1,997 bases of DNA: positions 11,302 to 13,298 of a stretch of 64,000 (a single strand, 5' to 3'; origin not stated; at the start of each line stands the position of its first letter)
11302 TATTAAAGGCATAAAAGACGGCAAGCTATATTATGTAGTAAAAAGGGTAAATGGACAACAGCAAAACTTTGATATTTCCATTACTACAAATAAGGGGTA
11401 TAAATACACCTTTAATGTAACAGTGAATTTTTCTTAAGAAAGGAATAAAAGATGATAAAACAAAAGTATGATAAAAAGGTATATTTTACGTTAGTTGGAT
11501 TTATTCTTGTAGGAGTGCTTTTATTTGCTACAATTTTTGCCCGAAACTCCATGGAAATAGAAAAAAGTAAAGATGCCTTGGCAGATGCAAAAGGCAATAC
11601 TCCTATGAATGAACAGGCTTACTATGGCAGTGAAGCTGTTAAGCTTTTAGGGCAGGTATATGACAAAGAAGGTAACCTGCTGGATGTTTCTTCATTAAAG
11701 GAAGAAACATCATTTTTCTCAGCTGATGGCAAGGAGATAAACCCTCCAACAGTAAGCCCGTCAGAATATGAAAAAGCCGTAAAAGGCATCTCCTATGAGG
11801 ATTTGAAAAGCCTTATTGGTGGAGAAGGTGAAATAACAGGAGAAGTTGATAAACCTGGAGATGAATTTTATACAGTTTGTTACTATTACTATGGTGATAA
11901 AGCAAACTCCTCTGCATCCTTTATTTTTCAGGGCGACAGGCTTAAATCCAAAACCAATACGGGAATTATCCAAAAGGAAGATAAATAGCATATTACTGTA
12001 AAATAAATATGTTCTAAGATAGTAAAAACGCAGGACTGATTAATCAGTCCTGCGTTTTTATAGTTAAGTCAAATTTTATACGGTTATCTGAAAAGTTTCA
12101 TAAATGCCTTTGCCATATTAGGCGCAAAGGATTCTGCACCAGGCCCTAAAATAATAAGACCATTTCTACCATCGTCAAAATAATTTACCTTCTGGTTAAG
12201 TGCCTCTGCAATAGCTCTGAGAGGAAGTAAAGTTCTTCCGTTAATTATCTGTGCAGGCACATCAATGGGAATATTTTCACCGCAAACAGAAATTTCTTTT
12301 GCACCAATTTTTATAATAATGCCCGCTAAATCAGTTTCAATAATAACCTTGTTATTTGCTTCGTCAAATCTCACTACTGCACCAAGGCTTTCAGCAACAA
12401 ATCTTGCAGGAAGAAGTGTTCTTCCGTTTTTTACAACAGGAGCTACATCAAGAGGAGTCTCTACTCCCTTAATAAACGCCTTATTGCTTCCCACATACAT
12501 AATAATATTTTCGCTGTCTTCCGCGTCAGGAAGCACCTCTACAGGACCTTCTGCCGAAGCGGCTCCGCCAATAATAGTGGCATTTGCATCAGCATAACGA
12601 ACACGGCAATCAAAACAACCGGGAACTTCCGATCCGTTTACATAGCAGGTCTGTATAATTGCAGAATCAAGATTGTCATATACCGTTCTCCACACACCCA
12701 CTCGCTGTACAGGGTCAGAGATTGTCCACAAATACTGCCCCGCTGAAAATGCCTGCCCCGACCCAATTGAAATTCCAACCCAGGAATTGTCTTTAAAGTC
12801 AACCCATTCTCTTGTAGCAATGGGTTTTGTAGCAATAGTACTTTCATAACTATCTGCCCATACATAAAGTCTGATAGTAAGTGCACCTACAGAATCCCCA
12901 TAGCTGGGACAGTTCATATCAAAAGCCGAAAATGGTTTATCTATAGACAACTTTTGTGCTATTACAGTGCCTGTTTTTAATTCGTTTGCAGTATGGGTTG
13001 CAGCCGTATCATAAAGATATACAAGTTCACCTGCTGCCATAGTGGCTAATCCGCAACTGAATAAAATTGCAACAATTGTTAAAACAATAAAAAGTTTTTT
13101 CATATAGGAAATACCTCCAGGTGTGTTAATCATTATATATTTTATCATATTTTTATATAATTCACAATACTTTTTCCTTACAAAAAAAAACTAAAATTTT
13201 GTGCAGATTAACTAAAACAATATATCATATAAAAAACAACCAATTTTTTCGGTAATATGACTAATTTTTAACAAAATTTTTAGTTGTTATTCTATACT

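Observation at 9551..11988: Secreted cohesin-domain / Flg_new / triple-repeat protein with a downstream membrane-anchored partner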

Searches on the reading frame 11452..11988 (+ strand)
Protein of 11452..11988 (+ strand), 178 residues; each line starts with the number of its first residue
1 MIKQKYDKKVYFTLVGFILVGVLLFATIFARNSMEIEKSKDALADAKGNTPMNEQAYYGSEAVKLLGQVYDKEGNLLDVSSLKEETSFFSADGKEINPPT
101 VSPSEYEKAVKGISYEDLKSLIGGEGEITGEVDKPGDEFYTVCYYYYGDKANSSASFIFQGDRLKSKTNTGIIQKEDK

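Call 3: search_protein_families(library=pfam, proteins=[window:11452-11988:+], max_evalue=1)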
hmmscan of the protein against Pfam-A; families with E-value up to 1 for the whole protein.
window:11452-11988:+ (178 aa): 0 families

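Call 4: search_protein_families(library=ncbifam, proteins=[window:11452-11988:+], max_evalue=1)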
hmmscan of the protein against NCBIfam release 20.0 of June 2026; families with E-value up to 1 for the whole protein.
window:11452-11988:+ (178 aa): 2 families
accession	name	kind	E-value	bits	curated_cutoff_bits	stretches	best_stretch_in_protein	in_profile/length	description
NF008441.0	PRK11285.1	equivalog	0.034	13.2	378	1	10-42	182-214/333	L-arabinose ABC transporter permease AraH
TIGR04429.1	Phr_nterm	subfamily_domain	0.38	11.3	25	1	8-25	2-19/28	Phr family secreted Rap phosphatase inhibitor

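Call 16: find_homologous_proteins(query=window:11452-11985:+)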
Query window:11452-11985:+ (178 aa): 13 proteins with E <= 0.001 among 109 candidates.
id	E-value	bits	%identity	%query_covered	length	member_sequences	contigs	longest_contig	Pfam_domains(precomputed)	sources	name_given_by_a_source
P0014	3.2e-110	383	100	100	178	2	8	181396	PF07467.19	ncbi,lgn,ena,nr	ncbi:MAG: hypothetical protein IJC89_02130 [Clostridia bacterium]|nr:hypothetical protein [Clostridi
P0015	1.2e-58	216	57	98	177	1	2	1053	PF07467.19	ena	-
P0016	3.8e-58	214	59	94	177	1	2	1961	PF07467.19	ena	-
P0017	1.1e-54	203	56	98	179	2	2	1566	PF07467.19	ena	-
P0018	3.6e-52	195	53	97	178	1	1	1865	PF07467.19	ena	-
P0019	4.1e-52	194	55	97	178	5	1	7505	PF07467.19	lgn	-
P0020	1.2e-51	193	54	97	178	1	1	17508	PF07467.19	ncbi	-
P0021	4.2e-51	191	54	98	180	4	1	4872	PF07467.19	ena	-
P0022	1.6e-49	186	51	96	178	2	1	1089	PF07467.19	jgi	jgi:hypothetical protein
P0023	6.6e-49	184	50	98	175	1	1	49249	PF07467.19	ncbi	-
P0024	1.6e-48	183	50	97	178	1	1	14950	PF07467.19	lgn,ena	-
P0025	8.9e-40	154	48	98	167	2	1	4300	PF07467.19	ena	-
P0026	4.7e-26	110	51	66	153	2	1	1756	PF07467.19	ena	-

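Call 35: find_encoding_contigs(protein=P0014, flank=10000, max_places=6)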
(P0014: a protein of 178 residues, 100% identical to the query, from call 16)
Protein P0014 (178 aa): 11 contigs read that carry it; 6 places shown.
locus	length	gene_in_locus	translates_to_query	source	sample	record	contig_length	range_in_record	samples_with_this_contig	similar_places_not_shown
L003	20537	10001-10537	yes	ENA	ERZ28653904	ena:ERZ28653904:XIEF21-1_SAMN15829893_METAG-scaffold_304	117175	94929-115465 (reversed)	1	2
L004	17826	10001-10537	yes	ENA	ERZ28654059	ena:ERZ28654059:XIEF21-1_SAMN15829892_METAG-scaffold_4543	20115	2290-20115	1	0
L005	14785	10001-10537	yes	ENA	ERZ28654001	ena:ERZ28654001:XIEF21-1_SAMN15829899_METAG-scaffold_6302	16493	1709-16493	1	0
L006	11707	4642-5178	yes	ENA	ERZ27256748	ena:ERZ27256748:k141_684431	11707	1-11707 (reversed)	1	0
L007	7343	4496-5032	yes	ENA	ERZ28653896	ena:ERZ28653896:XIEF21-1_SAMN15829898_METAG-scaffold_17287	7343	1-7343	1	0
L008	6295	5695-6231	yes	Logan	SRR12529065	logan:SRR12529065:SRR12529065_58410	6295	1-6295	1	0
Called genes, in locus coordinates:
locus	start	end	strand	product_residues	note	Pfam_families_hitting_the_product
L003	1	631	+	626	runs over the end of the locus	PF07973:tRNA_SAD, PF00587:tRNA-synt_2b, PF03129:HGTP_anticodon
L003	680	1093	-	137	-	PF01741:MscL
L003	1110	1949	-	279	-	-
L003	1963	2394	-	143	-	PF01638:HxlR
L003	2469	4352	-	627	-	PF00122:E1-E2_ATPase, PF00702:Hydrolase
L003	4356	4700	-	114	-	PF01022:HTH_5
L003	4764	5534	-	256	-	-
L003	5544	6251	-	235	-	PF01520:Amidase_3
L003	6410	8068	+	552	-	PF00682:HMGL-like, PF22615:IPMS_D2, PF08502:LeuA_dimer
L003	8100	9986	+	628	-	PF00963:Cohesin, PF18998:Flg_new_2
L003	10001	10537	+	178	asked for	PF07467:BLIP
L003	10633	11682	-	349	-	PF07833:Cu_amine_oxidN1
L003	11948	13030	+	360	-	PF00266:Aminotran_5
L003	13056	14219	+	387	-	PF00389:2-Hacid_dh, PF02826:2-Hacid_dh_C, PF22629:ACT_AHAS_ss (weak)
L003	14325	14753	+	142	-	PF03840:SecG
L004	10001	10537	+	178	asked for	PF07467:BLIP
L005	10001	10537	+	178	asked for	PF07467:BLIP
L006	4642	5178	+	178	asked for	PF07467:BLIP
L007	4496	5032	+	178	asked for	PF07467:BLIP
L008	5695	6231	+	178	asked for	PF07467:BLIP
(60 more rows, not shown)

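Call 36: find_encoding_contigs(protein=P0023, flank=8000, max_places=2)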
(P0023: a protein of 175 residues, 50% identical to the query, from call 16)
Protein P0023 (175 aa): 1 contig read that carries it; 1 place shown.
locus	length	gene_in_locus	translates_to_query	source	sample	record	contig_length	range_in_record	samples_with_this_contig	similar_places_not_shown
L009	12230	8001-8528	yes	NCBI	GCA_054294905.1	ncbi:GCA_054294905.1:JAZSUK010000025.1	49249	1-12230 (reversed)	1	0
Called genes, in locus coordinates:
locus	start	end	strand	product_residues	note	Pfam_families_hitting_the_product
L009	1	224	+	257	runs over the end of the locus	PF00763:THF_DHG_CYH, PF02882:THF_DHG_CYH_C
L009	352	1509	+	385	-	PF09587:PGA_cap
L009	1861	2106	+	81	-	PF21699:TM1266-like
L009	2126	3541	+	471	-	PF04055:Radical_SAM, PF06968:BATS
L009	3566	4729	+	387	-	PF00009:GTP_EFTU (faint), PF00350:Dynamin_N (weak), PF01926:MMR_HSR1, PF02421:FeoB_N (weak), PF18128:HydF_dimer, PF18133:HydF_tetramer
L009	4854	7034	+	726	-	PF18998:Flg_new_2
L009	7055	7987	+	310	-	PF00291:PALP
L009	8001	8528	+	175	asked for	PF07467:BLIP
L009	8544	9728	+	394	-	PF10509:GalKase_gal_bdg, PF00288:GHMP_kinases_N, PF08544:GHMP_kinases_C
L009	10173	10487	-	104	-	PF13240:Zn_Ribbon_1 (weak)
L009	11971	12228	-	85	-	?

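Call 37: find_encoding_contigs(protein=P0020, flank=8000, max_places=2)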
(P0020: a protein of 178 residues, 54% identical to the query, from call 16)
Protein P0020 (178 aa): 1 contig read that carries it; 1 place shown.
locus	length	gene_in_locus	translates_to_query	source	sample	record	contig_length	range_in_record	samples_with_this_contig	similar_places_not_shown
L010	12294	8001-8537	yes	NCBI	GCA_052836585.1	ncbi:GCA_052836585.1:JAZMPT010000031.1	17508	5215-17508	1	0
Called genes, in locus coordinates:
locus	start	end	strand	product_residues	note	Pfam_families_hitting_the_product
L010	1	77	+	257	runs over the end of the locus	PF00763:THF_DHG_CYH, PF02882:THF_DHG_CYH_C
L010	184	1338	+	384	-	PF09587:PGA_cap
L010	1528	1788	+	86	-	PF21699:TM1266-like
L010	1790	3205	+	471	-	PF04055:Radical_SAM, PF06968:BATS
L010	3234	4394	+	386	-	PF01926:MMR_HSR1, PF02421:FeoB_N, PF03193:RsgA_GTPase (faint), PF18128:HydF_dimer, PF18133:HydF_tetramer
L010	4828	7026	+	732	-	PF00963:Cohesin (weak), PF18998:Flg_new_2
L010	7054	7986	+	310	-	PF00291:PALP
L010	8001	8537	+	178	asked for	PF07467:BLIP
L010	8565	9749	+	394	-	PF10509:GalKase_gal_bdg, PF00288:GHMP_kinases_N, PF08544:GHMP_kinases_C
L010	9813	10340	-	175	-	-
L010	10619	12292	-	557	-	?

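Call 40: search_solved_structures(query=A4, max_evalue=10, show_alignments=2)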
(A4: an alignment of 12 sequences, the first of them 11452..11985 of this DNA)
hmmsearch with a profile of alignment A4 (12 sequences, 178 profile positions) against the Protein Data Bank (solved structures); distinct sequences matched with E-value up to 10: 1.
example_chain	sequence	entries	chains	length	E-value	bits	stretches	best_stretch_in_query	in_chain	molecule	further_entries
9wcx_d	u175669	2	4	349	2.2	11.2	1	12-42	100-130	cytochrome-c oxidase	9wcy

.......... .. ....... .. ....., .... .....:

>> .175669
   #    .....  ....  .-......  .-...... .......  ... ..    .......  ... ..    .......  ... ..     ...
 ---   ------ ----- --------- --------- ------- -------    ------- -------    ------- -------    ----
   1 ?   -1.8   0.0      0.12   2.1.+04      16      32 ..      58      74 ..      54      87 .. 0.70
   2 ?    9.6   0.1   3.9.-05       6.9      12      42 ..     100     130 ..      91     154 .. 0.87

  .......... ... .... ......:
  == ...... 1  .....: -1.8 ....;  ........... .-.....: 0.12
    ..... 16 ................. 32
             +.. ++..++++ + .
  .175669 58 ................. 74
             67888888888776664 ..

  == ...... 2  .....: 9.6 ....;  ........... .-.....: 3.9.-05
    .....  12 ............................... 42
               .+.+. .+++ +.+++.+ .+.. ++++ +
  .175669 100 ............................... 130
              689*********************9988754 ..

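Call 42: search_protein_families(library=pfam, alignment_id=A4, max_evalue=10)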
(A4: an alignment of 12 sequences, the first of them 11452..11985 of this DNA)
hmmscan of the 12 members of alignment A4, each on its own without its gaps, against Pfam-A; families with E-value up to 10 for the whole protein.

A. member 1, window:11452-11985:+ (178 aa): 0 families

B. families by the number of members that match (of 12 scanned): 11 families
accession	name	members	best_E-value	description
PF12978.13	DUF3862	9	0.00026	Domain of Unknown Function with PDB structure (DUF3862)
PF01917.21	Arch_flagellin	3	0.03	Archaebacterial flagellin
PF17428.7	DUF5412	1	0.019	Family of unknown function (DUF5412)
PF11087.14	PRD1_DD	1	0.03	PRD1 phage membrane DNA delivery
PF13060.11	DUF3921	1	0.043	Protein of unknown function (DUF3921)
PF17125.10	Methyltr_RsmF_N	1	0.063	N-terminal domain of 16S rRNA methyltransferase RsmF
PF08596.16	Lgl_C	1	0.086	Lethal giant larvae(Lgl) like, C-terminal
PF24619.1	Ig_SibA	1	0.12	SibA-like, immunoglobulin-like domain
PF20553.4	Methyltransf_35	1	0.12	Putative O-methyltransferase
PF11189.13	DUF2973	1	0.15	Protein of unknown function (DUF2973)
PF04835.17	Pox_A9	1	0.15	A9 protein conserved region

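Call 67: search_protein_families(library=pfam, proteins=[L010:4828-7023:+], max_evalue=0.01)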
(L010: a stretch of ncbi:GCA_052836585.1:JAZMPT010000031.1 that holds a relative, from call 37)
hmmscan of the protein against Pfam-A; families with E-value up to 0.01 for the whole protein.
L010:4828-7023:+ (732 aa): 2 families
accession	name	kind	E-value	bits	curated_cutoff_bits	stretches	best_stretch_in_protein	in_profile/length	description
PF18998.6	Flg_new_2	-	1.2e-18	67.3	23.6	1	267-336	3-71/73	Divergent InlB B-repeat domain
PF00963.24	Cohesin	-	3.5e-08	34.2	24.1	1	117-231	1-120/139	Cohesin domain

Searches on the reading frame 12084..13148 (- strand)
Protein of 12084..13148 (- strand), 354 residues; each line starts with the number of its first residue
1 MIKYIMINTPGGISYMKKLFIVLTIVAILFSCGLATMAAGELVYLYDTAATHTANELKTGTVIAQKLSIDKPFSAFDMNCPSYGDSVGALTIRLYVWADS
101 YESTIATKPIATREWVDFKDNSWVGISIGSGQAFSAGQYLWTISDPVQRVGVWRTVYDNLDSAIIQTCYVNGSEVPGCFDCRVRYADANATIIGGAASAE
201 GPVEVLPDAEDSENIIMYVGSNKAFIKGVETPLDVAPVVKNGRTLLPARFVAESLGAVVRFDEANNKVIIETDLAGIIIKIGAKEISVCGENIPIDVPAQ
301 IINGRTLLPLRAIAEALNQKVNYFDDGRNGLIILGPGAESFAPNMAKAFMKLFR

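Call 3: search_protein_families(library=pfam, proteins=[window:12084-13148:-], max_evalue=1)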
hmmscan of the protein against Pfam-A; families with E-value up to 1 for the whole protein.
window:12084-13148:- (354 aa): 1 family
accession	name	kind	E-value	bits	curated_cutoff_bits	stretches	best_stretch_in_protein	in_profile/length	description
PF07833.16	Cu_amine_oxidN1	-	3.3e-41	140.1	24.2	2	237-327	13-103/108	Copper amine oxidase N-terminal domain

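Call 4: search_protein_families(library=ncbifam, proteins=[window:12084-13148:-], max_evalue=1)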
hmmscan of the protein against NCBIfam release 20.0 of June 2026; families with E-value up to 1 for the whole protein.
window:12084-13148:- (354 aa): 1 family
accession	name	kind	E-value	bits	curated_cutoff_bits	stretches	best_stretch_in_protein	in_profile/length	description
NF040843.1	SE2200_fam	equivalog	0.15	12.2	30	1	16-30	1-15/33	SE2200 family small protein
